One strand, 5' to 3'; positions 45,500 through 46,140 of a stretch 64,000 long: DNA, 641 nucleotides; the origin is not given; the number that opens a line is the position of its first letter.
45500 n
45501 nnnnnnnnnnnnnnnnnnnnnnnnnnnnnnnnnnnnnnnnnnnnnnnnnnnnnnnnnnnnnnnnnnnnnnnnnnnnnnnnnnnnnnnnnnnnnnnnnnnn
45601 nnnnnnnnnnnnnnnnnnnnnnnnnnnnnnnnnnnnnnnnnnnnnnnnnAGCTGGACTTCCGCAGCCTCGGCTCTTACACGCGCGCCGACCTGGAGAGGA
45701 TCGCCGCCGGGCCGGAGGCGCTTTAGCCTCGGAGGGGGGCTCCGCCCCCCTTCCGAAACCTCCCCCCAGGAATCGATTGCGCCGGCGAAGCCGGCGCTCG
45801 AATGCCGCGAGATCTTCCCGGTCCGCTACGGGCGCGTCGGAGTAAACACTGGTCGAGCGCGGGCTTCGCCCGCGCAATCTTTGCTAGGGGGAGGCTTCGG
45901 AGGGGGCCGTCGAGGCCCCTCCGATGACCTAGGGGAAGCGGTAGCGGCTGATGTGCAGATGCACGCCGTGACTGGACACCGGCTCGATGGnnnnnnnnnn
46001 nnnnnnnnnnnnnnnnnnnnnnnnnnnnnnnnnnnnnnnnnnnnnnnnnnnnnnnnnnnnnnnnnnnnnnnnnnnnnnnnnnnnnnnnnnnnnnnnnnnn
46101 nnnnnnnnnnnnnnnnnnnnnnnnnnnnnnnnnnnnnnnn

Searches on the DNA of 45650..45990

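Call 58: search_rna_families(source=window, start=45650, end=45990, threshold=evalue, max_evalue=1)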
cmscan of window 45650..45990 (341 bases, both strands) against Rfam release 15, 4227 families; matches with E-value up to 1: 5.
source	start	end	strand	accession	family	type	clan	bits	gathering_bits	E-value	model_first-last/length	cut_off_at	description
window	45728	45757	-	RF03836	mir-3547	Gene; miRNA;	-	22.2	77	0.11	1-88/88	no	mir-3547 microRNA precursor family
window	45715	45802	-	RF02809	RsmW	Gene; sRNA;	CL00106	18.9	52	0.4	1-124/124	no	RsmW RNA family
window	45776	45878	+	RF03972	mir-3150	Gene; miRNA;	-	18.2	100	0.97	1-80/80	no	mir-3150 microRNA precursor family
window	45890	45982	+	RF02463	Ms_AS-1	Gene; sRNA;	-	17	37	0.45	1-98/98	no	Mycobacterium sRNA Ms_AS-1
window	45713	45767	-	RF02338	GlsR16_miR3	Gene; snRNA; snoRNA; CD-box;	-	15.7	100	0.93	9-67/77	no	Giardia snoRNA GlsR16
